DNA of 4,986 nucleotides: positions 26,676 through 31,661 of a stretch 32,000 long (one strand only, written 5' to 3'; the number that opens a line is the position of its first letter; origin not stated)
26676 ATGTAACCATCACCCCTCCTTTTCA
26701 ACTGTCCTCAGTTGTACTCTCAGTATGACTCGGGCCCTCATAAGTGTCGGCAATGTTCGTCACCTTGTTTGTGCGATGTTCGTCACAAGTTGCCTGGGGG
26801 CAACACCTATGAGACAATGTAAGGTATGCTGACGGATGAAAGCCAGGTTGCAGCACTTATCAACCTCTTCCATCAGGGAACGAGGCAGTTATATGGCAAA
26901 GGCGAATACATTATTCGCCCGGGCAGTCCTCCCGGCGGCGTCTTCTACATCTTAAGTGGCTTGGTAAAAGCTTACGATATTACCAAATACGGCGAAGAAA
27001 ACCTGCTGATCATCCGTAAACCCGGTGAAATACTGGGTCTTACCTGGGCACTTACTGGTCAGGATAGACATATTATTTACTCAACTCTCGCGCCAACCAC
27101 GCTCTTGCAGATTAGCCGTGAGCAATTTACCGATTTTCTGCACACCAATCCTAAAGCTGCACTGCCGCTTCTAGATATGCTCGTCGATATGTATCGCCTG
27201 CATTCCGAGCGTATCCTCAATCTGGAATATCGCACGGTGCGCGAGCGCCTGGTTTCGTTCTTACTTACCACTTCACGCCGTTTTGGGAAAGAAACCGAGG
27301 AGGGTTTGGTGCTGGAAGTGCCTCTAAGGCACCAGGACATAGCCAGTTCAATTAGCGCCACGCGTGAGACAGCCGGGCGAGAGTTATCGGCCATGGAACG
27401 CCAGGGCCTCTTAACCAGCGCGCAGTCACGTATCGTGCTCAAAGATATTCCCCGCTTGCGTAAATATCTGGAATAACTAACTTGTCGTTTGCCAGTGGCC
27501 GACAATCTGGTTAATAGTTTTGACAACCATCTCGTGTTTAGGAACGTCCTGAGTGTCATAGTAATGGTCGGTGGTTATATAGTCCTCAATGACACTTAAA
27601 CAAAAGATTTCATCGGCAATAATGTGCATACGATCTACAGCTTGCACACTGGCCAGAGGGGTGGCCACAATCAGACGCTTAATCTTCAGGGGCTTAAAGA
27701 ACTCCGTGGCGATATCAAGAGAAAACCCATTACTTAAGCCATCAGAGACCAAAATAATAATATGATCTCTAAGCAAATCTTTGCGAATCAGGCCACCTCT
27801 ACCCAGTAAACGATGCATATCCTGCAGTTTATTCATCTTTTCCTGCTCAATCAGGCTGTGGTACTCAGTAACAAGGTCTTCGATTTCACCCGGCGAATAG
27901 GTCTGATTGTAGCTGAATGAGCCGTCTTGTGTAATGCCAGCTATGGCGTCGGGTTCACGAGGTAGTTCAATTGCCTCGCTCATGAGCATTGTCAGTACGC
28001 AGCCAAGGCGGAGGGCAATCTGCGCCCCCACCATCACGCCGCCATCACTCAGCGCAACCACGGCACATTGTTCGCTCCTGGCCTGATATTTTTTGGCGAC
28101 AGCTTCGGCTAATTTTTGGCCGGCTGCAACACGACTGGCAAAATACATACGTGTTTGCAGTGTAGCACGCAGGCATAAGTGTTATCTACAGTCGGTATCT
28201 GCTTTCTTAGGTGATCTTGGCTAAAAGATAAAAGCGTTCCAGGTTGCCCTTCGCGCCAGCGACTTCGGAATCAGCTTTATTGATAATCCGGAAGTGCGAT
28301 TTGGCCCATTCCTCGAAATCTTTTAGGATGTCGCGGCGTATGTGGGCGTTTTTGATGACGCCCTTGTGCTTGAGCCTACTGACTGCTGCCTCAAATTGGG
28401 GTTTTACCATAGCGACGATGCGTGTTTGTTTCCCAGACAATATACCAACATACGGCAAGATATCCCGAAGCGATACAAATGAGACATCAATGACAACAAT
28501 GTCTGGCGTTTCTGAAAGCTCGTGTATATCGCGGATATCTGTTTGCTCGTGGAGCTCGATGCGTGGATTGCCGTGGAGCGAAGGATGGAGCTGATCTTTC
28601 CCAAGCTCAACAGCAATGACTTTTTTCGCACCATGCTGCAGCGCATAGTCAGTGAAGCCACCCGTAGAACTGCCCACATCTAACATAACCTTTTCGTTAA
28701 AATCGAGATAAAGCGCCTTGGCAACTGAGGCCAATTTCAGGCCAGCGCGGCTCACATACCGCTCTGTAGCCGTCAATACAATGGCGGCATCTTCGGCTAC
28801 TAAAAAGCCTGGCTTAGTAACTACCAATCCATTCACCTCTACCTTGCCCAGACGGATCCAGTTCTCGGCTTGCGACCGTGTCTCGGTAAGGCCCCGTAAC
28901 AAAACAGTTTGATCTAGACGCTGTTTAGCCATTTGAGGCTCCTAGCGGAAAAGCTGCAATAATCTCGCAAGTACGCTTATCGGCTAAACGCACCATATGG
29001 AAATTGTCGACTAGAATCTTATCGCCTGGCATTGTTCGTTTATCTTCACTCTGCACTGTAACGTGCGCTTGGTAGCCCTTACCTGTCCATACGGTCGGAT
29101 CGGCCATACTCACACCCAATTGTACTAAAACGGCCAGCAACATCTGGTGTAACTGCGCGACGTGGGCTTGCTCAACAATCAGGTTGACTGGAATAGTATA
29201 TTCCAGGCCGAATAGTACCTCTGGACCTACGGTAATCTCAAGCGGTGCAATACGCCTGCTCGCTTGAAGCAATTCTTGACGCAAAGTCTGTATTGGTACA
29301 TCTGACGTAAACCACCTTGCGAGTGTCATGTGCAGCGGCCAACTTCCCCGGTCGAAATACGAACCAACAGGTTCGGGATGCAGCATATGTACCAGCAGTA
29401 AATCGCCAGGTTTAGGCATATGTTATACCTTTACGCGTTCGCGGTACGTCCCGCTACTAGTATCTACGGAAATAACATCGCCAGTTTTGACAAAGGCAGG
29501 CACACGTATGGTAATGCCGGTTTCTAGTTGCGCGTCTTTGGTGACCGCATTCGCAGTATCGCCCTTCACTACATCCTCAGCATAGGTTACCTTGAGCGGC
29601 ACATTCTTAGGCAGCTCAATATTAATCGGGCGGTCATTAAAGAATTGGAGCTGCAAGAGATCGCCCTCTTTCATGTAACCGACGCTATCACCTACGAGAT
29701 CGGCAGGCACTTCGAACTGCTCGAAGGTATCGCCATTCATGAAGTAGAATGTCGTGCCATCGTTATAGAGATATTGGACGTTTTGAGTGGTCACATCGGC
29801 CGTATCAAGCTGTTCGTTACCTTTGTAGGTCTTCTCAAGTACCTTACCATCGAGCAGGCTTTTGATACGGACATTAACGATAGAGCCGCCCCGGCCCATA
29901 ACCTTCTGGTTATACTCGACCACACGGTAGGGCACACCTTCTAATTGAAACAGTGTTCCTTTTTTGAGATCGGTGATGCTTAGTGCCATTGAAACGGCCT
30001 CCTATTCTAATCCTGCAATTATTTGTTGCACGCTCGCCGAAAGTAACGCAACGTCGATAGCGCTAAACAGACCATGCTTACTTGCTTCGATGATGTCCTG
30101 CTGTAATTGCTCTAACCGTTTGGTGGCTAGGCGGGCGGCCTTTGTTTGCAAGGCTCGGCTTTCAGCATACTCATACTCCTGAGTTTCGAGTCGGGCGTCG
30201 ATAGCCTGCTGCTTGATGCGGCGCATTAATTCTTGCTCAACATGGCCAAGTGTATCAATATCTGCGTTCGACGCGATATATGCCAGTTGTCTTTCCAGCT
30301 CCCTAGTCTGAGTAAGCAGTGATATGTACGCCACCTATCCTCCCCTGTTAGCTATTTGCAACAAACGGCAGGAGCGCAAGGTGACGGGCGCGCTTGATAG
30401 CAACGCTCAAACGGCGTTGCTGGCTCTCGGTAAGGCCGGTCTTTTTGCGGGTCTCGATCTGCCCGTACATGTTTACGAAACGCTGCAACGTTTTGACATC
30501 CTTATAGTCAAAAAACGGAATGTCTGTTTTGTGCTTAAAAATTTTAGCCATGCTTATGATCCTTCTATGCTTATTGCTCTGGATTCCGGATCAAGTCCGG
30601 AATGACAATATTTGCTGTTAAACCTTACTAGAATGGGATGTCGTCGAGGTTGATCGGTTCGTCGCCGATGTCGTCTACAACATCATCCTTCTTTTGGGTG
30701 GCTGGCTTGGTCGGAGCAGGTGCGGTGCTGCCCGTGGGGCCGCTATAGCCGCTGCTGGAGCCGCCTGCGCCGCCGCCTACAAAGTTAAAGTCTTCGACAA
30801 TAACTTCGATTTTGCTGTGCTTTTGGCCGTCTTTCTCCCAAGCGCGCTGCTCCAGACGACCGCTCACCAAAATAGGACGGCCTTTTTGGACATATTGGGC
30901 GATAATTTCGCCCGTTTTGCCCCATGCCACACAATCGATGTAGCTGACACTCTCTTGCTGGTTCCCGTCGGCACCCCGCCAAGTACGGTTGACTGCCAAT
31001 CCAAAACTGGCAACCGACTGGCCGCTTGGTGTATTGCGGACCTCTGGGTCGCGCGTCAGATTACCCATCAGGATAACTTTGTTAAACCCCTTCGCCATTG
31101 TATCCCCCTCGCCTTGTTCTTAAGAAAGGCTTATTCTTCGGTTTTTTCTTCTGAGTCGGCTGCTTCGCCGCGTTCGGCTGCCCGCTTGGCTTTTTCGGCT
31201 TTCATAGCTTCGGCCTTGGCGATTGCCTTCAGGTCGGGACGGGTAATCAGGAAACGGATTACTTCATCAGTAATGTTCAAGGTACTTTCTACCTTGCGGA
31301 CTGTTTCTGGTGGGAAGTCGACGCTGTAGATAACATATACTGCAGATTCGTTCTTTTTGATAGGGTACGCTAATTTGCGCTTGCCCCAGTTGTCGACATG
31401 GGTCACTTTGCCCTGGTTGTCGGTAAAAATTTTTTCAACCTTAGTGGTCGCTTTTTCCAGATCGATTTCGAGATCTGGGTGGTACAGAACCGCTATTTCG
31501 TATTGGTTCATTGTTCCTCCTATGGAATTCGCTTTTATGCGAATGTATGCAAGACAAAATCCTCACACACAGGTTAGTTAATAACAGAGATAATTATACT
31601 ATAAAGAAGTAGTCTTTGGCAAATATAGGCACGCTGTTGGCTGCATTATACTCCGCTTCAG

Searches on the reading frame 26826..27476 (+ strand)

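Call 62: search_protein_families(library=pfam, proteins=[window:26826-27476:+], max_evalue=0.001)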
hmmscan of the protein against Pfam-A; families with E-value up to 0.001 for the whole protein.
window:26826-27476:+ (216 aa): 4 families
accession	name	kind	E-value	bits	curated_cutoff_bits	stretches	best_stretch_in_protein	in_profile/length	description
PF13545.12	HTH_Crp_2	-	6.5e-16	58.5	27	1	140-214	1-70/70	Crp-like helix-turn-helix domain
PF00027.35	cNMP_binding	-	8.4e-16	58.2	27.5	1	22-108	3-89/89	Cyclic nucleotide-binding domain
PF00325.26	Crp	-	1.7e-05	24.9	21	1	168-196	4-32/32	Bacterial regulatory proteins, crp family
PF25213.1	HVO_A0261_N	-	0.00092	19.5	35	0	164-200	22-58/86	HVO_A0261 N-terminal domain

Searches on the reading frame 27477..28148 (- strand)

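Call 62: search_protein_families(library=pfam, proteins=[window:27477-28148:-], max_evalue=0.001)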
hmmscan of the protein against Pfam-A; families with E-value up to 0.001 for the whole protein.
window:27477-28148:- (223 aa): 1 family
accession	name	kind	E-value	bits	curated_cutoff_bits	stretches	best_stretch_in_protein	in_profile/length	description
PF00156.33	Pribosyltran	-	1.6e-08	34.4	26.3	1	10-187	12-144/158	Phosphoribosyl transferase domain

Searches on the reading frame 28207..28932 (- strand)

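Call 62: search_protein_families(library=pfam, proteins=[window:28207-28932:-], max_evalue=0.001)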
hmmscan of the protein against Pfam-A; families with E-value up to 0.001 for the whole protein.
window:28207-28932:- (241 aa): 2 families
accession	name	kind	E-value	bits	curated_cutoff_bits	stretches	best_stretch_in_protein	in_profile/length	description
PF01728.25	FtsJ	-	6.8e-35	121.1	24.1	1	59-235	1-177/181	FtsJ-like methyltransferase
PF01479.30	S4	-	2.9e-11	43.4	22.8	1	4-48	1-45/48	S4 domain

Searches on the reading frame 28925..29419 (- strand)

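Call 62: search_protein_families(library=pfam, proteins=[window:28925-29419:-], max_evalue=0.001)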
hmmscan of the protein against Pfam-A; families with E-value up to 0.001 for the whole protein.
window:28925-29419:- (164 aa): 1 family
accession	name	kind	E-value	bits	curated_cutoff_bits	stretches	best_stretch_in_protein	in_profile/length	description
PF13563.12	2_5_RNA_ligase2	-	2.5e-09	37.8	27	1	25-130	22-121/152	2'-5' RNA ligase superfamily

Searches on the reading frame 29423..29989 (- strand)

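Call 62: search_protein_families(library=pfam, proteins=[window:29423-29989:-], max_evalue=0.001)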
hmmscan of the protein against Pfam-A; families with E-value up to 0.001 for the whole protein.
window:29423-29989:- (188 aa): 3 families
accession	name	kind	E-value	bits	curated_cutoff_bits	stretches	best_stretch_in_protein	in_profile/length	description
PF09285.17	Elong-fact-P_C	-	1.9e-22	79.1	25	1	130-185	1-56/56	Elongation factor P, C-terminal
PF01132.26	EFP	-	2.5e-20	72.6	27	1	70-122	2-54/54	Elongation factor P (EF-P) OB domain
PF08207.18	EFP_N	-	1.2e-15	57.7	23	1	5-61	2-58/58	Elongation factor P (EF-P) KOW-like domain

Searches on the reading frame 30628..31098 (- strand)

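Call 62: search_protein_families(library=pfam, proteins=[window:30628-31098:-], max_evalue=0.001)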
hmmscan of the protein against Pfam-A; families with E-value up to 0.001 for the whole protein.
window:30628-31098:- (156 aa): 1 family
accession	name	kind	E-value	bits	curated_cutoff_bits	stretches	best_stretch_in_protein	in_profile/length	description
PF00436.31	SSB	-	4.2e-34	117.2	26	1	5-106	1-103/104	Single-strand binding protein family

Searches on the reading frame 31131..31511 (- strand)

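Call 63: search_protein_families(library=pfam, proteins=[window:31131-31511:-], max_evalue=0.001)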
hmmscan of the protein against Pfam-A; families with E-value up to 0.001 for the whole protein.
window:31131-31511:- (126 aa): 1 family
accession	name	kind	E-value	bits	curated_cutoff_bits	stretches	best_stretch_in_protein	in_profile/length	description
PF01250.22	Ribosomal_S6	-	3.4e-27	94.9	27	1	3-91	1-90/90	Ribosomal protein S6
